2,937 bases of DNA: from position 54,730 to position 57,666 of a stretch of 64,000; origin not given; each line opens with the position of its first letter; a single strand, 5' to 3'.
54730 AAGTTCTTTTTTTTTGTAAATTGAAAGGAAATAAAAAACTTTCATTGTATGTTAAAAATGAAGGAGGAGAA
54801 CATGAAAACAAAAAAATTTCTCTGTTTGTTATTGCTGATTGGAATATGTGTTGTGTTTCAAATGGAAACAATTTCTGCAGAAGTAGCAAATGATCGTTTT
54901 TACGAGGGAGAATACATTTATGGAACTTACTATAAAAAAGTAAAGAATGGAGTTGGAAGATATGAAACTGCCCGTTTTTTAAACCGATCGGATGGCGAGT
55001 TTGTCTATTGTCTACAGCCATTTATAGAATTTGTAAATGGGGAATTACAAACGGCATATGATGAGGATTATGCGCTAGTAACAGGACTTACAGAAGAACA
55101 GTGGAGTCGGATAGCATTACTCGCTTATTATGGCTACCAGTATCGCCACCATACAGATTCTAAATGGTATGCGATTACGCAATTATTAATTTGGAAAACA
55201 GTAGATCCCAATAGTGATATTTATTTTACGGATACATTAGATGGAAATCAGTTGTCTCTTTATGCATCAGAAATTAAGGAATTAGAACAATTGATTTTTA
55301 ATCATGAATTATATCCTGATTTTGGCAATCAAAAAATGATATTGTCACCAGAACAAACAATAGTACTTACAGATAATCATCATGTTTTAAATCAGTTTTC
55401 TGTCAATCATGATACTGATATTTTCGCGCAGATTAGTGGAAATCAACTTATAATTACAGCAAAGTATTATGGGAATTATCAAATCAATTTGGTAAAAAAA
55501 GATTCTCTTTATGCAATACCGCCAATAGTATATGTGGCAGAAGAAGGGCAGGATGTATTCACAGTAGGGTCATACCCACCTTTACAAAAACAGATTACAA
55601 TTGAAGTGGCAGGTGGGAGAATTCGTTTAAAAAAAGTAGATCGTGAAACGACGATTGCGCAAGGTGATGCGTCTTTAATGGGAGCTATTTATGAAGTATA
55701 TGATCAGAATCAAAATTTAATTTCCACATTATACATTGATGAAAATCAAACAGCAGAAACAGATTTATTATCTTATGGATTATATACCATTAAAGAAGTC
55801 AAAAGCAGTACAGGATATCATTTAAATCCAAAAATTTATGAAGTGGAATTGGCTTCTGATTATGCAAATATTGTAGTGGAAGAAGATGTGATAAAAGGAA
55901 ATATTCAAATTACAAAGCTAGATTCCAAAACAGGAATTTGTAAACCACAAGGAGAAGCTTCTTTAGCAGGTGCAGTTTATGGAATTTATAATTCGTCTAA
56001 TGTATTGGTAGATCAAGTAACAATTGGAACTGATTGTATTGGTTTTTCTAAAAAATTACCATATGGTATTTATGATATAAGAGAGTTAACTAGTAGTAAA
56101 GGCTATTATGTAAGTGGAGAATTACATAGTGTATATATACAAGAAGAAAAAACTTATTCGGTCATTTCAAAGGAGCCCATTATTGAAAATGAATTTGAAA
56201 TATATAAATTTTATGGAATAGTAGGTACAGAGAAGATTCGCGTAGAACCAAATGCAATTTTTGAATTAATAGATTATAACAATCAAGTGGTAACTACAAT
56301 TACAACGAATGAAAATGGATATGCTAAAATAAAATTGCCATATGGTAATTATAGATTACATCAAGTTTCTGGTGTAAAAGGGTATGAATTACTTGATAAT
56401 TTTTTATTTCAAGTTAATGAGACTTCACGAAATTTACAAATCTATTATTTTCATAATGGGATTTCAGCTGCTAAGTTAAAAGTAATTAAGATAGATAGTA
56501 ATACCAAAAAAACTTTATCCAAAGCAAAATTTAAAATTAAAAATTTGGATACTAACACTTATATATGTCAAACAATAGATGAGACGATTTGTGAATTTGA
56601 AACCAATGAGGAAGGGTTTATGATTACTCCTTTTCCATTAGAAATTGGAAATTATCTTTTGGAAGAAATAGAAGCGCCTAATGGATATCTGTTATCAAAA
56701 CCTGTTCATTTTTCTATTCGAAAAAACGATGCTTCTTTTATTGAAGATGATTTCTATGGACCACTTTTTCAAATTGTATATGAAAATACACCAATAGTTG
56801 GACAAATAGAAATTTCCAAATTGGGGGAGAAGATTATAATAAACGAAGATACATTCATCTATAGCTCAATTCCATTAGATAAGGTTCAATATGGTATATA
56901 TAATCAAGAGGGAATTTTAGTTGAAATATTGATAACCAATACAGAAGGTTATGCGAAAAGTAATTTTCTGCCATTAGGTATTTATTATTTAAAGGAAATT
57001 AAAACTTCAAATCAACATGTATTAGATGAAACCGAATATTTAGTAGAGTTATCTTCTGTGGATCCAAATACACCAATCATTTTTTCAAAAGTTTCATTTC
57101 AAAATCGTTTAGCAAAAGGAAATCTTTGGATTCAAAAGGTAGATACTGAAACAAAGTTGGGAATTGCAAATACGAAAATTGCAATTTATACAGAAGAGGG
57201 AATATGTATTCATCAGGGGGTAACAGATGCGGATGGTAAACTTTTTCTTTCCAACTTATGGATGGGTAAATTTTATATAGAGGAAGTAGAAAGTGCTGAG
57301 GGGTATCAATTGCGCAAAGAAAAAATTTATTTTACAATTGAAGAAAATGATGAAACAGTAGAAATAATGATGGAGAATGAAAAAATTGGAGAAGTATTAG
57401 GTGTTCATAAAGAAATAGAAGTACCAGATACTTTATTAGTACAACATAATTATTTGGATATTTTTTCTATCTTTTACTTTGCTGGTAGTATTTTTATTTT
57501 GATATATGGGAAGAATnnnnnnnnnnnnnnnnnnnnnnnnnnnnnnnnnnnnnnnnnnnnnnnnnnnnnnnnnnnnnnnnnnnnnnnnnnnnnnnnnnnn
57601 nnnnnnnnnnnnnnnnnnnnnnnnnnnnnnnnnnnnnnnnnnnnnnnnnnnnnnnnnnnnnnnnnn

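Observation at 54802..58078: Thioester-domain (TIE-type) adhesin of 906 aa with six or more SpaA/Cna-B repeats and a dedicated sortase using a non-LPXTG sorting signal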

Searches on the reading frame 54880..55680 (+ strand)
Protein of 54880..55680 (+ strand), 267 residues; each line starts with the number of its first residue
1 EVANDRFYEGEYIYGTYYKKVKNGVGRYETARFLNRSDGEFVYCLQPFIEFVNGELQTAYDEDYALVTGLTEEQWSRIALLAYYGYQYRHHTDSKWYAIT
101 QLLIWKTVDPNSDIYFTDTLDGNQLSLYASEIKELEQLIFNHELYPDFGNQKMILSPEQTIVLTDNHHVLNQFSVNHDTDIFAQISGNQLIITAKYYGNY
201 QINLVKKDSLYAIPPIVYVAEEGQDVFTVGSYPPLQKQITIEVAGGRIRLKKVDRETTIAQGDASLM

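Call 28: search_solved_structures(query=window:54880-55680:+, max_evalue=1, show_alignments=3)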
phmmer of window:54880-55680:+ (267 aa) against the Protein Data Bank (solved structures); distinct sequences matched with E-value up to 1: 1.
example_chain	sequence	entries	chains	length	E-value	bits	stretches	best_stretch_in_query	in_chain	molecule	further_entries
6fx6_A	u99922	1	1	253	1.2e-11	47.9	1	37-257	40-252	SaTIE-TED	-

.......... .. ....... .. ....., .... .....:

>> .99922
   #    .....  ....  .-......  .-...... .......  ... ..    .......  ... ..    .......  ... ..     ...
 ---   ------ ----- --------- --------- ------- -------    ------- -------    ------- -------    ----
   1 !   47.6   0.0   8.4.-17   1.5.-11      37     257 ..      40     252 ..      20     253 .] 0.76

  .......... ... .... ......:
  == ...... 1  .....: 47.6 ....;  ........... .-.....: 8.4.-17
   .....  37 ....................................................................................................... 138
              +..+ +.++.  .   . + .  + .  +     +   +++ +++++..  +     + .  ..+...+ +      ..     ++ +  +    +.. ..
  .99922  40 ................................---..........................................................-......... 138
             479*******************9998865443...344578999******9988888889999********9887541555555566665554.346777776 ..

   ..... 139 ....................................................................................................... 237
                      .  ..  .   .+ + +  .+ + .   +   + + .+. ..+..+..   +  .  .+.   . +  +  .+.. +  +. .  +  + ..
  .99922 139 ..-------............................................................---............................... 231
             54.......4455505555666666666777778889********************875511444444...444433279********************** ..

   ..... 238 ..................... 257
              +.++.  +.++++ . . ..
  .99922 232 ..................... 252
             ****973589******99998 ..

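Call 62: predict_structure(alignment_id=A2)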
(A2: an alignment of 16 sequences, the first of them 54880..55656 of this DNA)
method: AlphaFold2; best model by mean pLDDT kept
length: 259 residues; sequences in the alignment: 16
mean_pLDDT: 89.9   pTM: 0.82
mean pLDDT of the five models: 89.9, 88.2, 87.1, 86.1, 86.0
residues with pLDDT >= 90: 175; 70-90: 75; 50-70: 9; < 50: 0
segments of 3 or more residues with pLDDT < 50: none
pLDDT, mean of each block of 10 residues (from residue 1): 85 94 93 93 94 86 78 92 95 96 96 94 91 95 89 86 94 91 94 91 89 90 89 90 75 75
secondary structure, 60 per line:
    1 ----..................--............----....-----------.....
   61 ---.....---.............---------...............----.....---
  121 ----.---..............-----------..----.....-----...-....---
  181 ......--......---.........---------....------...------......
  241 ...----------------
elements in order: E5-22 E25-36 E41-44 E56-60 H64-68 H72-84 H94-108 E113-117 H129-142 E160-164 E174-177 E181-186 E189-194 E198-206 E216-219 E226-228 E235-243

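Call 65: fold_search(model_id=the predicted structure, library=pdb)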
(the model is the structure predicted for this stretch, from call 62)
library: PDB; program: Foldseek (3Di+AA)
matches with E <= 10: 671; with E <= 0.001: 5
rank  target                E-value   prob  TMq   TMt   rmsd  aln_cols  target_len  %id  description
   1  6fx6                  5.0e-14  1.00  0.67  0.73   4.1       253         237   20  Thioester domain of the Staphylococcus aureus TIE protein (released 2018-08-08)
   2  6fwv_B                6.7e-09  1.00  0.48  0.28   6.4       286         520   13  The Bacillus anthracis TIE protein (released 2018-08-08)
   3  6fwv_A                3.6e-08  1.00  0.48  0.28   6.4       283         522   13  The Bacillus anthracis TIE protein (released 2018-08-08)
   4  6fwy_C                1.9e-07  1.00  0.42  0.39   9.0       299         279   11  Thioester domain of the Enterococcus faecium TIE86 protein (released 2018-08-08)
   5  6fwy_A                7.2e-07  1.00  0.41  0.39   9.1       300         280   11  Thioester domain of the Enterococcus faecium TIE86 protein (released 2018-08-08)
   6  2l04_MODEL_1_A        1.4e-03  1.00  0.21  0.55  10.6       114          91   13  The Solution Structure of the C-terminal Ig-like Domain of the Bacteriophage Lambda Tail Tube Protein (released 2010-09-22)
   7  8iyk_D                6.9e-03  0.82  0.26  0.28  16.6       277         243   10  Tail tip conformation 1 of phage lambda tail (released 2023-10-18)
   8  6p3e_A                1.5e-02  0.96  0.20  0.21  17.5       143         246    9  Mobile loops and electrostatic interactions maintain the flexible lambda tail tube (released 2019-11-27)
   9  7r5k_10               1.6e-02  0.92  0.18  0.03  10.8       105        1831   15  Human nuclear pore complex (constricted) (released 2022-06-22)
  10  2ill                  2.2e-02  0.30  0.15  0.19  22.9       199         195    9  Anomalous substructure of Titin-A168169 (released 2007-02-20)
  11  6e9b_A                4.2e-02  0.18  0.16  0.12  23.4       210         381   10  Bacteroides ovatus mixed-linkage glucan utilization locus (MLGUL) SGBP-B in complex with mixed-linkage heptasaccharide (released 2019-05-15)
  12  4m02                  4.4e-02  0.94  0.23  0.32   9.8       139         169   13  Middle fragment(residues 494-663) of the binding region of SraP (released 2014-06-18)
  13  6e57_B                4.4e-02  0.35  0.16  0.12  18.2       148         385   13  Bacteroides ovatus mixed-linkage glucan utilization locus (MLGUL) SGBP-B in complex with mixed-linkage heptasaccharide (released 2019-05-29)
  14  6e57_D                5.0e-02  0.41  0.17  0.12  17.5       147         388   12  Bacteroides ovatus mixed-linkage glucan utilization locus (MLGUL) SGBP-B in complex with mixed-linkage heptasaccharide (released 2019-05-29)
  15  4m03                  5.3e-02  0.91  0.21  0.30  10.8       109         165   12  C-terminal fragment(residues 576-751) of binding region of SraP (released 2014-06-18)
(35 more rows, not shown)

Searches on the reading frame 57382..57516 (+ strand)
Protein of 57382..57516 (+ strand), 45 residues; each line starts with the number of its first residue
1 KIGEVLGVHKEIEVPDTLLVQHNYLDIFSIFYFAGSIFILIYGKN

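Call 59: search_protein_families(library=ncbifam, proteins=[window:57382-57516:+], max_evalue=10)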
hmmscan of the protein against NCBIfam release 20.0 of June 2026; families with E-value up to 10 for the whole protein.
seq(45 aa): 0 families

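Call 60: search_protein_families(library=pfam, proteins=[window:57382-57516:+], max_evalue=10)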
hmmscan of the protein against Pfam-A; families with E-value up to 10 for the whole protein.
seq(45 aa): 0 families
